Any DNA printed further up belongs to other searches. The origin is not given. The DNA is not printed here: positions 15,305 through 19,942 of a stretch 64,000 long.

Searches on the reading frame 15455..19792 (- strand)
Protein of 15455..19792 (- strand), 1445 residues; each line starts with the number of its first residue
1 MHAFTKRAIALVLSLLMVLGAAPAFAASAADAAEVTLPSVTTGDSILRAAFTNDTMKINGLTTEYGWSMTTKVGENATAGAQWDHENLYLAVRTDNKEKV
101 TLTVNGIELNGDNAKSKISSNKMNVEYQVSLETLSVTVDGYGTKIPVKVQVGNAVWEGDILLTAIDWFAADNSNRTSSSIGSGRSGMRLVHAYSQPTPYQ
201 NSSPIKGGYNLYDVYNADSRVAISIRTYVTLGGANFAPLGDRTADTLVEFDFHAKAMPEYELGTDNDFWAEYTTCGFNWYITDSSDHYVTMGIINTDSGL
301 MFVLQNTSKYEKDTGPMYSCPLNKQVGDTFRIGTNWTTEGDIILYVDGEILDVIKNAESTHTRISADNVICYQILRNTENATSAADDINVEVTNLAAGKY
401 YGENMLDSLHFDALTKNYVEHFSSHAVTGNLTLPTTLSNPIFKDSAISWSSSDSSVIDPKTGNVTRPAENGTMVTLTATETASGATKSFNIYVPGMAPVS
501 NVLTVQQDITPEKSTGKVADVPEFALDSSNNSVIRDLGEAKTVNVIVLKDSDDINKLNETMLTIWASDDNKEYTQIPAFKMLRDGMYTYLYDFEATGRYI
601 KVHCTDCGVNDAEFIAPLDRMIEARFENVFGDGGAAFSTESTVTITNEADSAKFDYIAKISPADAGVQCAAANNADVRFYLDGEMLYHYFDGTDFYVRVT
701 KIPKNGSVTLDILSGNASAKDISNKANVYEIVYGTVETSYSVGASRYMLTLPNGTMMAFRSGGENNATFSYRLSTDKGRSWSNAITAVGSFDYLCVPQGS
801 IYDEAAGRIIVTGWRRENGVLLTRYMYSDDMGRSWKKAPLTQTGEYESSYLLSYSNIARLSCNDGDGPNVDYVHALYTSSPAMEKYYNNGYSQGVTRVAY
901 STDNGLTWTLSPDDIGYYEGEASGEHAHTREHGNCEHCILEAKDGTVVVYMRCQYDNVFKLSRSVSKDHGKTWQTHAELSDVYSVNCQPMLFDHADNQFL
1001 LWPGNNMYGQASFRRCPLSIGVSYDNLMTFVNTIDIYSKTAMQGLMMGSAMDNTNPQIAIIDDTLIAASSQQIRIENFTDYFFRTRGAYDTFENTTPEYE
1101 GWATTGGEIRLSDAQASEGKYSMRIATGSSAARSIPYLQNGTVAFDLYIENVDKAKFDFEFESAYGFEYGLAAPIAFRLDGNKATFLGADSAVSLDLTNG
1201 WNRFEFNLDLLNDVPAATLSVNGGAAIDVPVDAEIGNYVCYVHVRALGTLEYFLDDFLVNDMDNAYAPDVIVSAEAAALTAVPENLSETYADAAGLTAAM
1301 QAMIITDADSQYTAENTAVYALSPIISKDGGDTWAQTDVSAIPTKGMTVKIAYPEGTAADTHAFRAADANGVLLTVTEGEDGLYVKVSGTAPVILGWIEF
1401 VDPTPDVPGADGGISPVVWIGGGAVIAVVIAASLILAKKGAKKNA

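Call 6: search_protein_families(library=ncbifam, proteins=[window:15455-19792:-], max_evalue=1)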
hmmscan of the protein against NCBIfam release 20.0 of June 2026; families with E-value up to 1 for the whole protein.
window:15455-19792:- (1445 aa): 1 family
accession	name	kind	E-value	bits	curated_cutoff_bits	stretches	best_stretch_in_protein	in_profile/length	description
NF010237.0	PRK13684.1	equivalog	0.46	9.4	326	0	965-1001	284-319/334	photosynthesis system II assembly factor Ycf48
